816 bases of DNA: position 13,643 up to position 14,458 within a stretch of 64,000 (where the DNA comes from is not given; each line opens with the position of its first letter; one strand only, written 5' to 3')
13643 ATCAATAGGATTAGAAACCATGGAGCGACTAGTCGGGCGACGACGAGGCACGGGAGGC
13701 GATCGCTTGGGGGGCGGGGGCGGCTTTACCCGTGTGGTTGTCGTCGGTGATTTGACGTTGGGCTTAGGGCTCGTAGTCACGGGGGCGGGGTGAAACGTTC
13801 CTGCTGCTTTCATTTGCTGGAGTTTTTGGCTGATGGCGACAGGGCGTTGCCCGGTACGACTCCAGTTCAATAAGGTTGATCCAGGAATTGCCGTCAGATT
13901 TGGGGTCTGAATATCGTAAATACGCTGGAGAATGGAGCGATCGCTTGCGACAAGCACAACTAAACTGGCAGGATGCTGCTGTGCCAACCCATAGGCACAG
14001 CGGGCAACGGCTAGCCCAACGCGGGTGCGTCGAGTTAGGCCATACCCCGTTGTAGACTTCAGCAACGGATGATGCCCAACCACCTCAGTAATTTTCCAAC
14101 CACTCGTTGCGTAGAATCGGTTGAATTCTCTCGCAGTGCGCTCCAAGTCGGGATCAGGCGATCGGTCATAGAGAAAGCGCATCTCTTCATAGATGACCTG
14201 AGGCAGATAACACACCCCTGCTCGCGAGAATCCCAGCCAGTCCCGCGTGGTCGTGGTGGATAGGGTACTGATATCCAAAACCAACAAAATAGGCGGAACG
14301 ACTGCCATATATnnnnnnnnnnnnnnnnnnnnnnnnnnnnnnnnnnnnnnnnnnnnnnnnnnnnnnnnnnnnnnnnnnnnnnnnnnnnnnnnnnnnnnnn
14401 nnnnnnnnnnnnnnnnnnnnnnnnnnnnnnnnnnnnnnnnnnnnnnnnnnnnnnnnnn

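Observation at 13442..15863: EGY-type site-2 protease translationally coupled to a membrane-tethered PIN-like nuclease: candidate RIP-released RNase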

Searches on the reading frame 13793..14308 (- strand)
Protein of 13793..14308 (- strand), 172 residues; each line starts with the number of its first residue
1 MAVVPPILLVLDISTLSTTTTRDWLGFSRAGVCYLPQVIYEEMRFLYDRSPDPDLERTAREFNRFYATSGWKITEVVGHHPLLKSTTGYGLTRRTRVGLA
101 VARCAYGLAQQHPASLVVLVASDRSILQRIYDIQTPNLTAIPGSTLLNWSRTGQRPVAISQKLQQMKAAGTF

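Call 16: search_solved_structures(query=A2, max_evalue=10, show_alignments=2)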
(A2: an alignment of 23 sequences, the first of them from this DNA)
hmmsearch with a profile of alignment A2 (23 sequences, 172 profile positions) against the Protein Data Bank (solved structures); distinct sequences matched with E-value up to 10: 1.
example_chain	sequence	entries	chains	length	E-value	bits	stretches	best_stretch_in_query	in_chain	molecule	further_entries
3fyq_A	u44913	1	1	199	1.3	11.5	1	68-132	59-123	CG6831-PA (Talin)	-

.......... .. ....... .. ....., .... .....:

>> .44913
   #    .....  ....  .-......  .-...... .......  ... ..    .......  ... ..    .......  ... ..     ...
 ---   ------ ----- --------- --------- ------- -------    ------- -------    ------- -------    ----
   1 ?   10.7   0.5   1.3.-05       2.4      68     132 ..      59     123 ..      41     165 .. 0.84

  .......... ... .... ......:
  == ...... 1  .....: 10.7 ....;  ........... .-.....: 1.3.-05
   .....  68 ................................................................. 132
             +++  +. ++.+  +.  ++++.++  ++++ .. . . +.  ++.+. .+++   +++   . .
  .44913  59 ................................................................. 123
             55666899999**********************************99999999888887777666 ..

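Call 28: search_protein_representatives(alignment_id=A2)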
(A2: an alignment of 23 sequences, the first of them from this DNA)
Query: 23 sequences, 172 profile positions. Proteins with E-value up to 0.001 (for the whole library): 128; up to 1e-10: 110; up to 1e-30: 79. The best 128 are listed.
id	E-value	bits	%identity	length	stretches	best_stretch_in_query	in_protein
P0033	1.4e-85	301.3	-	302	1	4-169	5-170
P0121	6.6e-83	292.5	-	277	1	1-170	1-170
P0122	5.6e-75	266.7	-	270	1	1-169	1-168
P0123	1.4e-72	258.9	-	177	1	1-140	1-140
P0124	8.0e-71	253.2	-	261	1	1-169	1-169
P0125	2.7e-69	248.2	-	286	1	1-169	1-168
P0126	2.5e-61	222.3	-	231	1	43-170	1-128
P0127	6.8e-61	220.8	-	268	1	2-168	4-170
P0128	2.3e-60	219.1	-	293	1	2-171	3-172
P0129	6.3e-60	217.7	-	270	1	1-169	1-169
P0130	2.7e-59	215.7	-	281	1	1-169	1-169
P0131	5.0e-58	211.5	-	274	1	3-169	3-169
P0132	6.2e-57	208.0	-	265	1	1-170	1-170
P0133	5.4e-56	204.9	-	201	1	1-169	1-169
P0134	8.5e-56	204.3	-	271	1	1-169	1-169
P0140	3.4e-52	192.5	-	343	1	3-169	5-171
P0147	3.1e-50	186.2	-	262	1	6-165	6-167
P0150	1.4e-49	184.0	-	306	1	5-167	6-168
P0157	1.7e-48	180.5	-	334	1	3-168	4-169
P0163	3.9e-47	176.1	-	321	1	2-168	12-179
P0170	2.0e-42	160.7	-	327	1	7-167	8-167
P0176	4.0e-38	146.7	-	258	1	8-168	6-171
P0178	1.3e-37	145.0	-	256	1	5-166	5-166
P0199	4.0e-30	120.7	-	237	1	2-169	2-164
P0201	3.0e-29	117.8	-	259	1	8-169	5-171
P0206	6.9e-28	113.4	-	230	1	8-166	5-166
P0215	3.4e-21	91.6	-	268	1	3-166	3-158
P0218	1.3e-17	80.0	-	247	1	9-166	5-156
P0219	1.8e-17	79.5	-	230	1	3-152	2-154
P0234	1.3e-07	47.4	-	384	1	8-159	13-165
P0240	2.4e-05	40.0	-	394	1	8-157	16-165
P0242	1.7e-04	37.3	-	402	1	8-155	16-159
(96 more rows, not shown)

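Call 30: find_encoding_contigs(protein=P0240, flank=5000, max_places=3)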
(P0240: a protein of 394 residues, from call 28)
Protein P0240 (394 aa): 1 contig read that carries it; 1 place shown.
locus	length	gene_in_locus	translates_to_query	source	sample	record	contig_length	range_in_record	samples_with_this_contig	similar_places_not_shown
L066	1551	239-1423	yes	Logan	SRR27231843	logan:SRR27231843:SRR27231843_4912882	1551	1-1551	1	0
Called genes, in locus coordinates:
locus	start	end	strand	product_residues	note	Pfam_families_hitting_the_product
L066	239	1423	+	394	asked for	-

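Call 32: list_cluster_members(proteins=[P0170, P0176, P0199, P0201, P0206, P0215, P0218, P0219, P0234, P0242])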
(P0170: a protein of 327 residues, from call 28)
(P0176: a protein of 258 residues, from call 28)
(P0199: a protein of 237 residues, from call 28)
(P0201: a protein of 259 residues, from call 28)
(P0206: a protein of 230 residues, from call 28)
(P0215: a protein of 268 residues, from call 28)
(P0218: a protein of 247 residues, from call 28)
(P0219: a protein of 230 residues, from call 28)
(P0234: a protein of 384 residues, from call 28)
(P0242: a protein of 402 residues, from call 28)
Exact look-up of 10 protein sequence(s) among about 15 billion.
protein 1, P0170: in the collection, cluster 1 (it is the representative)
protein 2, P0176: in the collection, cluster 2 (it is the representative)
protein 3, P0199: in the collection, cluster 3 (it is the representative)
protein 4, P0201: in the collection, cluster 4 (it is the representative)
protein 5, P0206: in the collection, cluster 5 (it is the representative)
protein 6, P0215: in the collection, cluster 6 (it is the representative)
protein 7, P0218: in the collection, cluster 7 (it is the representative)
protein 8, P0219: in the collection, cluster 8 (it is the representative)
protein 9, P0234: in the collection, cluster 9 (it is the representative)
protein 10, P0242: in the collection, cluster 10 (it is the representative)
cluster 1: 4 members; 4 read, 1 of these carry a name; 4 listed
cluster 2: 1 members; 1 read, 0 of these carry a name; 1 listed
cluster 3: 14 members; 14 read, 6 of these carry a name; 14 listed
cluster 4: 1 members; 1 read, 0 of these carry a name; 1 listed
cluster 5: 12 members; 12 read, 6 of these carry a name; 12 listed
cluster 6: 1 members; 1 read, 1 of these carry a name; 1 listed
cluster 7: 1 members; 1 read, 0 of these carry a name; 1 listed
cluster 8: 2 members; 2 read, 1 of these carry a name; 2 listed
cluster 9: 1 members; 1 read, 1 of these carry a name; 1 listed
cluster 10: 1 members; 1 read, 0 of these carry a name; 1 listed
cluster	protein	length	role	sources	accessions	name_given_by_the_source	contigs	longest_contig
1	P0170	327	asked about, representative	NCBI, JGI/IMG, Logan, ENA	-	-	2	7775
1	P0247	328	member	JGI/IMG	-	hypothetical protein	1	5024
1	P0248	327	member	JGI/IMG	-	-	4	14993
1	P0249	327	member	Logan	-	-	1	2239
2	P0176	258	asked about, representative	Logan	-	-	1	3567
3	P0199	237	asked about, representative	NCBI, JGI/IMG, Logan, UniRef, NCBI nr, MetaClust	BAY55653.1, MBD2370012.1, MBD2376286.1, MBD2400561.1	hypothetical protein NIES2135_24770 [Leptolyngbya boryana NIES-2135] | rRNA-processing protein FCF1 | PIN domain-containing protein n=2 Tax=Leptolyngbya boryana TaxID=1184 ...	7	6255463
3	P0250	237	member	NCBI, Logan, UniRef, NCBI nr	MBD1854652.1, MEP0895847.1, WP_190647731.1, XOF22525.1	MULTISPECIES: hypothetical protein [Leptolyngbya] | hypothetical protein n=1 Tax=Leptolyngbya TaxID=47251 RepID=UPI001682D544 | hypothetical protein [Leptolyngbya sp. FACHB-1624]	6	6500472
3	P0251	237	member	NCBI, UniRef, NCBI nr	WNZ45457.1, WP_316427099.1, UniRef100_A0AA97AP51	hypothetical protein Q2T42_27070 [Leptolyngbya boryana CZ1] | PIN domain-containing protein n=1 Tax=Leptolyngbya boryana CZ1 TaxID=3060204 ... | hypothetical protein [Leptolyngbya boryana]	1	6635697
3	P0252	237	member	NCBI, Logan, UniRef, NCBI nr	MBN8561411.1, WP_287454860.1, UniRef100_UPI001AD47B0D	MAG: hypothetical protein J0L70_12855 [Leptolyngbya sp. UWPOB_LEPTO1] | hypothetical protein n=1 Tax=Leptolyngbya sp. UWPOB_LEPTO1 TaxID=2815653 ... | hypothetical protein [Leptolyngbya sp. UWPOB_LEPTO1]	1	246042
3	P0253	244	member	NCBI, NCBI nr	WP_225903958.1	PIN domain-containing protein [Leptolyngbya boryana] | hypothetical protein [Leptolyngbya boryana]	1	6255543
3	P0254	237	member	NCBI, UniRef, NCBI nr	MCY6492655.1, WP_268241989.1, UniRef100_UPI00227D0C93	hypothetical protein [Leptolyngbya sp. GGD] | hypothetical protein n=1 Tax=Leptolyngbya sp. GGD TaxID=2997907 RepID=UPI00227D0C93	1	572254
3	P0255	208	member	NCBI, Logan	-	-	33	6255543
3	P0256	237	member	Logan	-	-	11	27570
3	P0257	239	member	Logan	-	-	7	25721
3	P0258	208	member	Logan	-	-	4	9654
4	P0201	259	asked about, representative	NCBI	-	-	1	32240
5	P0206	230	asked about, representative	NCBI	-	-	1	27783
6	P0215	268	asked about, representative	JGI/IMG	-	hypothetical protein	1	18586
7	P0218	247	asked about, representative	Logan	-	-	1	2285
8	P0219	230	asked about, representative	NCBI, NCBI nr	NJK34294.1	MAG: hypothetical protein HC919_04705 [Oscillatoriales cyanobacterium SM2_2_1] | hypothetical protein [Oscillatoriales cyanobacterium SM2_2_1]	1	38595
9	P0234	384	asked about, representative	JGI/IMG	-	PIN domain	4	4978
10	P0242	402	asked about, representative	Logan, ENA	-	-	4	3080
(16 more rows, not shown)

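Call 33: find_encoding_contigs(protein=P0199, flank=4000, max_places=1)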
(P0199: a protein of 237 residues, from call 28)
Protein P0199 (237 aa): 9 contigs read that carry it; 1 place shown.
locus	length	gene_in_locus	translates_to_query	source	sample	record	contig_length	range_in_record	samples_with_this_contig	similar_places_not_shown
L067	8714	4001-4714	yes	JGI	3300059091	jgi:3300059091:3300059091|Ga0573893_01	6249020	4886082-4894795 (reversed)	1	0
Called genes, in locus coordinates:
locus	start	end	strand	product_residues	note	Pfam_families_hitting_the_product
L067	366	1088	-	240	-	PF02397:Bac_transf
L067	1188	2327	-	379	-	PF13439:Glyco_transf_4, PF00534:Glycos_transf_1, PF13692:Glyco_trans_1_4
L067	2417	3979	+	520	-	PF27677:EGY3_M, PF02163:Peptidase_M50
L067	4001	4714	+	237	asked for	-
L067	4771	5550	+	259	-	-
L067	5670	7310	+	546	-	PF00072:Response_reg, PF01590:GAF, PF13492:GAF_3 (faint), PF07228:SpoIIE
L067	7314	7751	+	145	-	PF13581:HATPase_c_2, PF02518:HATPase_c (weak)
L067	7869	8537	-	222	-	PF01553:Acyltransferase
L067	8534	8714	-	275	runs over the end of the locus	PF00698:Acyl_transf_1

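Call 34: find_encoding_contigs(protein=P0201, flank=4000, max_places=1)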
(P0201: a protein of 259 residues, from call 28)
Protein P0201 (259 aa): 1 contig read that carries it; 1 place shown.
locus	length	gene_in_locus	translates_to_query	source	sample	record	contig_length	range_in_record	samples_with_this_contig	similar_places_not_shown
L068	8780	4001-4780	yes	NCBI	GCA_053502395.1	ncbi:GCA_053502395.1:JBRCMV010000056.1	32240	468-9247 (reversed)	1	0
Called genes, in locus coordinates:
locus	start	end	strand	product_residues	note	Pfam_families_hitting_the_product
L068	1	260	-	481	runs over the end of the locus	PF02397:Bac_transf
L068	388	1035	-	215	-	PF00697:PRAI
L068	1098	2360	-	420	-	PF01098:FTSW_RODA_SPOVE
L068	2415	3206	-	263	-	PF01209:Ubie_methyltran, PF13489:Methyltransf_23, PF13847:Methyltransf_31, PF08241:Methyltransf_11, PF08242:Methyltransf_12, PF13649:Methyltransf_25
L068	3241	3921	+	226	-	-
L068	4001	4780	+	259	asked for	-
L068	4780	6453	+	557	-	PF01590:GAF, PF13185:GAF_2, PF13492:GAF_3 (faint), PF01966:HD (faint), PF13487:HD_5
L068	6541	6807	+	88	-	PF00462:Glutaredoxin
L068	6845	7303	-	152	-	PF18864:AbiTii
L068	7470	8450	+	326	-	PF01040:UbiA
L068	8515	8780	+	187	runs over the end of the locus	PF01724:DUF29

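Call 35: find_encoding_contigs(protein=P0206, flank=4000, max_places=1)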
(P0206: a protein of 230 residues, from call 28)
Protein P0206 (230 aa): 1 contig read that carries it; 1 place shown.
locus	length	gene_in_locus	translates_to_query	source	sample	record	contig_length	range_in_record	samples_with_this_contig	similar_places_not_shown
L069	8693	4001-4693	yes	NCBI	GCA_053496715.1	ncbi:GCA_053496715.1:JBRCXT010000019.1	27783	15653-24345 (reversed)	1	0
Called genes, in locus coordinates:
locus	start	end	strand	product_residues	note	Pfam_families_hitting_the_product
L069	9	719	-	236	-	PF00687:Ribosomal_L1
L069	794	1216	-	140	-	PF03946:Ribosomal_L11_N, PF00298:Ribosomal_L11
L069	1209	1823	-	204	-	PF02357:NusG, PF00467:KOW (weak)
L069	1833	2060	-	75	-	PF00584:SecE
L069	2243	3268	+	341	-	PF00044:Gp_dh_N, PF02800:Gp_dh_C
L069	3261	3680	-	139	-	PF13767:DUF4168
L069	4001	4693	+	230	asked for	-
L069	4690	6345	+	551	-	PF01590:GAF, PF13185:GAF_2, PF13492:GAF_3, PF01966:HD (faint), PF13487:HD_5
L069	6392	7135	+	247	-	PF00639:Rotamase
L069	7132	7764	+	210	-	PF01618:MotA_ExbB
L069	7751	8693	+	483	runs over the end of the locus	PF00350:Dynamin_N (faint), PF01926:MMR_HSR1, PF02421:FeoB_N, PF05128:DUF697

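Call 36: find_encoding_contigs(protein=P0215, flank=4000, max_places=1)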
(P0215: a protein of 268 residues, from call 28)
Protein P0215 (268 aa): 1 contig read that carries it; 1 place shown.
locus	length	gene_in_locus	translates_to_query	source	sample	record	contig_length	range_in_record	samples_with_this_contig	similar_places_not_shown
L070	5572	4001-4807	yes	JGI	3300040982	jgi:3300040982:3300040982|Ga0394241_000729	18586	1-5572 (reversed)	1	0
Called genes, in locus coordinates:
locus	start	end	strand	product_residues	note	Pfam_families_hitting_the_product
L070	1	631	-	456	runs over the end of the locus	PF00675:Peptidase_M16, PF05193:Peptidase_M16_C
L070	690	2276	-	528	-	PF00361:Proton_antipo_M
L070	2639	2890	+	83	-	-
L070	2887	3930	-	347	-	-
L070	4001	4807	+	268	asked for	-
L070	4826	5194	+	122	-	-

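Call 37: find_encoding_contigs(protein=P0234, flank=4000, max_places=2)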
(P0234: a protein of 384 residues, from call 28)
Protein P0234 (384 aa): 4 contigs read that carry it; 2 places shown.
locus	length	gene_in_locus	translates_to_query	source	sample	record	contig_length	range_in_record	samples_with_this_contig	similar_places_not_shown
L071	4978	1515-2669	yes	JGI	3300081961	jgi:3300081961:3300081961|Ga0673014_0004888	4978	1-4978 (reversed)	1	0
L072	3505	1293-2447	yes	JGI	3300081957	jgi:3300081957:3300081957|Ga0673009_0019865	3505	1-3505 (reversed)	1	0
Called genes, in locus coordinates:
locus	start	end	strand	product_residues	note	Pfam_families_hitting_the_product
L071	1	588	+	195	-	?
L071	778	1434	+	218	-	-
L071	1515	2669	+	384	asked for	PF13638:PIN_4 (weak)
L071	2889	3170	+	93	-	PF04255:DUF433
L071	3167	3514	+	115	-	PF18480:DUF5615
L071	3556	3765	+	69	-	-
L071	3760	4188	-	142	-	PF02604:PhdYeFM_antitox (faint)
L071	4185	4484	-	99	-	-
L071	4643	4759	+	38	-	-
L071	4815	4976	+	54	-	?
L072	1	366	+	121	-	?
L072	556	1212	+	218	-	-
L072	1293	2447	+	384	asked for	PF13638:PIN_4 (weak)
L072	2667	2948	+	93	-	PF04255:DUF433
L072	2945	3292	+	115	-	PF18480:DUF5615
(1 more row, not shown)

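Call 38: find_encoding_contigs(protein=P0219, flank=4000, max_places=1)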
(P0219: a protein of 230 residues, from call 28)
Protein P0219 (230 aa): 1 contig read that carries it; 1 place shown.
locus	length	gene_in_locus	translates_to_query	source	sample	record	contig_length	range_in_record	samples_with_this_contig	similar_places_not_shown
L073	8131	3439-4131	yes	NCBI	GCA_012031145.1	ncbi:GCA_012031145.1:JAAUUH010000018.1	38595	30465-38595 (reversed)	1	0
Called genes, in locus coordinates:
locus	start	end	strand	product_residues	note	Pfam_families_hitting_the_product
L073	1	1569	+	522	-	PF00224:PK, PF02887:PK_C, PF00391:PEP-utilizers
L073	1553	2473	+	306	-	PF11927:HODM_asu-like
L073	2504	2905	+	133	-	PF01042:Ribonuc_L-PSP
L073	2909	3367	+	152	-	-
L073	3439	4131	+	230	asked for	-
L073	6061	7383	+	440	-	PF03816:LytR_cpsA_psr, PF13399:LytR_C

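Call 39: find_encoding_contigs(protein=P0248, flank=4000, max_places=1)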
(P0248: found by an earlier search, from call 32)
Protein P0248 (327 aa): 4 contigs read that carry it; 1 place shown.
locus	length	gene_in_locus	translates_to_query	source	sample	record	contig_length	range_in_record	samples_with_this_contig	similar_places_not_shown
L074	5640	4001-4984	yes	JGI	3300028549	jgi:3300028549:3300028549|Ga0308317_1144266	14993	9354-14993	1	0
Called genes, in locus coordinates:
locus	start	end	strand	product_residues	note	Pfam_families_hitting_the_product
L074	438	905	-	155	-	PF21982:RecX_HTH1 (weak)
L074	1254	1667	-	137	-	PF14250:AbrB-like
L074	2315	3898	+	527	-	PF27677:EGY3_M, PF02163:Peptidase_M50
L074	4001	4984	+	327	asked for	-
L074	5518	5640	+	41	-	?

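Call 48: search_solved_structures(query=A3, max_evalue=10, show_alignments=4)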
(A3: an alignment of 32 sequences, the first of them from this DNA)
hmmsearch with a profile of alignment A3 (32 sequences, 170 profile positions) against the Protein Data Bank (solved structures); distinct sequences matched with E-value up to 10: 1.
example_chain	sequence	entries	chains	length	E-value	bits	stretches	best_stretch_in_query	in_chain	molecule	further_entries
5k7v_A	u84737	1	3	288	5.8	10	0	35-114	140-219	Designed protein HR00C3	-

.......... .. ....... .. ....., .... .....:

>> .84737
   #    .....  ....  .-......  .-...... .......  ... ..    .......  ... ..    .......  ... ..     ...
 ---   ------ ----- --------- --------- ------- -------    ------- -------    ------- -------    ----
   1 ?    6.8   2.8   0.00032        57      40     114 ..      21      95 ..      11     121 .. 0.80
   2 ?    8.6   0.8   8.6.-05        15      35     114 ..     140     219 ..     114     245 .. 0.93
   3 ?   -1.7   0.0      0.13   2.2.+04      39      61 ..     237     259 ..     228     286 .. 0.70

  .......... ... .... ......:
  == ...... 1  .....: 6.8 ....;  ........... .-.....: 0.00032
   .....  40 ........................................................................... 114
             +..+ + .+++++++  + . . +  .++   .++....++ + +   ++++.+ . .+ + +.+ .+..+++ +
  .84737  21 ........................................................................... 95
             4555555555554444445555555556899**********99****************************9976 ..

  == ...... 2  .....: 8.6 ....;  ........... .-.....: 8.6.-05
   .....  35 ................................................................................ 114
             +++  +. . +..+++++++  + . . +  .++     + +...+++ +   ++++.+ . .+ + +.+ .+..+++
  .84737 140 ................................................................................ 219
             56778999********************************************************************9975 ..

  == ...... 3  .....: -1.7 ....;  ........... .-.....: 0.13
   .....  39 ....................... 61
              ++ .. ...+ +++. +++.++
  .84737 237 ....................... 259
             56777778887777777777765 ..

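Call 49: search_protein_families(library=pfam, alignment_id=A3, max_evalue=1)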
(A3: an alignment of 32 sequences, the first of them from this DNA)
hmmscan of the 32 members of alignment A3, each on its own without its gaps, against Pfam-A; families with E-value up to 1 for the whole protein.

A. member 1, seq(170 aa): 1 family
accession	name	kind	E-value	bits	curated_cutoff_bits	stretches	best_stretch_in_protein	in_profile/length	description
PF13638.12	PIN_4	-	0.15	12.8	21.9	1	34-125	25-116/132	PIN domain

B. families by the number of members that match (of 32 scanned): 16 families
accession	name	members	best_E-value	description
PF13638.12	PIN_4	26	4.1e-09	PIN domain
PF18477.7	PIN_9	3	0.033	PIN like domain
PF01850.27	PIN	3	0.041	PIN domain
PF07775.16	PaRep2b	1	0.0088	PaRep2b protein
PF20045.4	DUF6447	1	0.046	Family of unknown function (DUF6447)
PF22095.1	BT_3535-like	1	0.069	BT_3535-like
PF16046.10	FAM76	1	0.073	FAM76 protein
PF05400.18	FliT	1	0.086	Flagellar protein FliT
PF13487.12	HD_5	1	0.1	HD domain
PF05187.19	Fer4_ETF_QO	1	0.15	Electron transfer flavoprotein-ubiquinone oxidoreductase, 4Fe-4S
PF18593.6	CdiI_2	1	0.15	CdiI immunity protein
PF23418.1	DUF7108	1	0.17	Domain of unknown function (DUF7108)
PF17311.7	DUF5358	1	0.17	Family of unknown function (DUF5358)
PF16489.11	GAIN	1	0.18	GPCR-Autoproteolysis INducing (GAIN) domain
PF09195.17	Endonuc-BglII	1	0.21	Restriction endonuclease BglII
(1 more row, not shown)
